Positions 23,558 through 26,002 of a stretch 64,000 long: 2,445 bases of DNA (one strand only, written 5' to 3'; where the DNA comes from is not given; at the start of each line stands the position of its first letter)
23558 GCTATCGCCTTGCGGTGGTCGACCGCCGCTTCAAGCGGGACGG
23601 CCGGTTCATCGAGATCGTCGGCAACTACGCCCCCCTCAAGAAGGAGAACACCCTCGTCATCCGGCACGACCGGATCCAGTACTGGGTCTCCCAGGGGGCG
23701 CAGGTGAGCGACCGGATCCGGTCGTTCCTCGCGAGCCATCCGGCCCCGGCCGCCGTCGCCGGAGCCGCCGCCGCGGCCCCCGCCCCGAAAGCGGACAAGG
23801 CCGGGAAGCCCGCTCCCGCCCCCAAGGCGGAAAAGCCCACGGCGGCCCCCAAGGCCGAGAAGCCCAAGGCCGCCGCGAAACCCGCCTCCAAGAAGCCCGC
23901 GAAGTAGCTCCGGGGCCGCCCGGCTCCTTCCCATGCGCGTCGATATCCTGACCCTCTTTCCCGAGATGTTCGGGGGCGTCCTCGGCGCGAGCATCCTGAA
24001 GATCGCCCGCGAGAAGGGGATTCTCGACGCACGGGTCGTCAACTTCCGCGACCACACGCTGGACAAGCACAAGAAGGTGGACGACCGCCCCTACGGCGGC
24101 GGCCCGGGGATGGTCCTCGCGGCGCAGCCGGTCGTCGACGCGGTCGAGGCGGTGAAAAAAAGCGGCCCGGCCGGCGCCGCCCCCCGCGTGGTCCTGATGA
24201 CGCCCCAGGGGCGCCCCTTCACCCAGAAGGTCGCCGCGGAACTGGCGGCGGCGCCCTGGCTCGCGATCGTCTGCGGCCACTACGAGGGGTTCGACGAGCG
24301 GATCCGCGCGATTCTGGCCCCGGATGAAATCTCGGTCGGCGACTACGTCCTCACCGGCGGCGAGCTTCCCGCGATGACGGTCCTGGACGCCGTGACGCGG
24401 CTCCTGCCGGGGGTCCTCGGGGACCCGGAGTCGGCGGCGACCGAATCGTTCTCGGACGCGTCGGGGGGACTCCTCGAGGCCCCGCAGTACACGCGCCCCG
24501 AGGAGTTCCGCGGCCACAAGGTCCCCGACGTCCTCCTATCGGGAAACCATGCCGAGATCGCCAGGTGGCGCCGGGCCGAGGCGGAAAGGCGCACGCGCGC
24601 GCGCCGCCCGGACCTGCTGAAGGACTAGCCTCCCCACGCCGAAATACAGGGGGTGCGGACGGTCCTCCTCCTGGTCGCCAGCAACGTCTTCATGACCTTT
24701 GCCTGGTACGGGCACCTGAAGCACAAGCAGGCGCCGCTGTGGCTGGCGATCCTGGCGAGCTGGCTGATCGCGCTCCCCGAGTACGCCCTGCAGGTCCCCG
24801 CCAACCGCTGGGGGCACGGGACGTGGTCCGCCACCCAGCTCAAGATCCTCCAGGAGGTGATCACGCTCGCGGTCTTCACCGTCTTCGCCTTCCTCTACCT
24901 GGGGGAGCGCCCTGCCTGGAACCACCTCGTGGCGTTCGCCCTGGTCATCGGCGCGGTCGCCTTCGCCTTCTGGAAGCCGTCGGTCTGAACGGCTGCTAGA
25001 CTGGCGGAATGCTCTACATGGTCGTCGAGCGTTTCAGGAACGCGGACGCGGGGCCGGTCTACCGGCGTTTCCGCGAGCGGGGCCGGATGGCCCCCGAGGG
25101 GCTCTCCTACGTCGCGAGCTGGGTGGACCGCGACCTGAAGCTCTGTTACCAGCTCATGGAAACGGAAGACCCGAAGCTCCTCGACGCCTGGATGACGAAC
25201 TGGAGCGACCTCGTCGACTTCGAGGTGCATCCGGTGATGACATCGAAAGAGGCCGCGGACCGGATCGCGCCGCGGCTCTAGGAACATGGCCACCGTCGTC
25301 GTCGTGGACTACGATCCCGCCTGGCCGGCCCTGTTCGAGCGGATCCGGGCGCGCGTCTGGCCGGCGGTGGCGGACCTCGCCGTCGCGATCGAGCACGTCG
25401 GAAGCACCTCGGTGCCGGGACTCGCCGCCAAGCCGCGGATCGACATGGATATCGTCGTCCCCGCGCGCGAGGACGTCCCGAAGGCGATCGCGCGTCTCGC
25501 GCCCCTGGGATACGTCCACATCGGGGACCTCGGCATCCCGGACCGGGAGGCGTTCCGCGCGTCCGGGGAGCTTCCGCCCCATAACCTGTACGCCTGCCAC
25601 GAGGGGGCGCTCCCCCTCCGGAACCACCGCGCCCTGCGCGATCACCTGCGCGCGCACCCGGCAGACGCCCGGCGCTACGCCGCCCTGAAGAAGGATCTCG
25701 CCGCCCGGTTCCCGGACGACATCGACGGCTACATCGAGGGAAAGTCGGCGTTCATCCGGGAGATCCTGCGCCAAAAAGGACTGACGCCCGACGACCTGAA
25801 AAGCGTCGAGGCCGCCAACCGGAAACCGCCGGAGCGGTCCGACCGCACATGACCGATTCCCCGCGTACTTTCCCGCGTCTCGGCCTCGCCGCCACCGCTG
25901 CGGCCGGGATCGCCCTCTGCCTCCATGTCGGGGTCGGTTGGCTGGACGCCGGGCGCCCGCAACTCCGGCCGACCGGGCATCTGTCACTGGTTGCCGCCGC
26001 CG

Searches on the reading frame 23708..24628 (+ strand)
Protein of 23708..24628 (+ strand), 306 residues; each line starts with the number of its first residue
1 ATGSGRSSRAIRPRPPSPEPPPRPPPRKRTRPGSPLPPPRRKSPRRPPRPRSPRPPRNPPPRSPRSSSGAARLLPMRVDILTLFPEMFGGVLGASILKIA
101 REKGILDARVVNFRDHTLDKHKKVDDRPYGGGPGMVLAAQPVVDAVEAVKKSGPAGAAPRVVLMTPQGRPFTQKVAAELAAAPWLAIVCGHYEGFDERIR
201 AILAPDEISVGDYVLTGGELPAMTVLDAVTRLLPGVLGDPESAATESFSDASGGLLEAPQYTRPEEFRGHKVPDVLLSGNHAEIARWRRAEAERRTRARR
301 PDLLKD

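Call 28: search_protein_families(library=pfam, proteins=[window:23708-24628:+], max_evalue=0.0001)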
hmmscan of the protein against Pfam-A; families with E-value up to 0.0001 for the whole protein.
window:23708-24628:+ (306 aa): 1 family
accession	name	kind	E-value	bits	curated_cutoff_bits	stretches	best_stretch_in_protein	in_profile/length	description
PF01746.26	tRNA_m1G_MT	-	5.6e-60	202.9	27.3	1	99-301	3-195/195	tRNA (Guanine-1)-methyltransferase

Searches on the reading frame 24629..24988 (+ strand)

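Call 28: search_protein_families(library=pfam, proteins=[window:24629-24988:+], max_evalue=0.0001)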
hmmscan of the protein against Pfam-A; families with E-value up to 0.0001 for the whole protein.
window:24629-24988:+ (119 aa): 1 family
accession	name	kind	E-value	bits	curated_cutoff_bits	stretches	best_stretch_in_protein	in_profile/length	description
PF04342.18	DMT_6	-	1.7e-44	150.8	25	1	11-114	1-104/104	Putative member of DMT superfamily (DUF486)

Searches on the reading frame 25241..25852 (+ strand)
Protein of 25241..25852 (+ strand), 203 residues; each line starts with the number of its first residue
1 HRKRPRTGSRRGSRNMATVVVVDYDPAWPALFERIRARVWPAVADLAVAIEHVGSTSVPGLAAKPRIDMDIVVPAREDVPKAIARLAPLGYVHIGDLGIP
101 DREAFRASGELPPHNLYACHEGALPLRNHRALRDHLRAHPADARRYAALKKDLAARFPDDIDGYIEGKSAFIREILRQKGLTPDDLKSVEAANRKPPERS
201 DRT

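Call 28: search_protein_families(library=pfam, proteins=[window:25241-25852:+], max_evalue=0.0001)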
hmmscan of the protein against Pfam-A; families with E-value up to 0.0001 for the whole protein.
window:25241-25852:+ (203 aa): 1 family
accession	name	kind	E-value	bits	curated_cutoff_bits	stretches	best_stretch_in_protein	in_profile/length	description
PF04229.20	GrpB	-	3.6e-50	170.7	25.5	1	19-177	2-158/159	GrpB protein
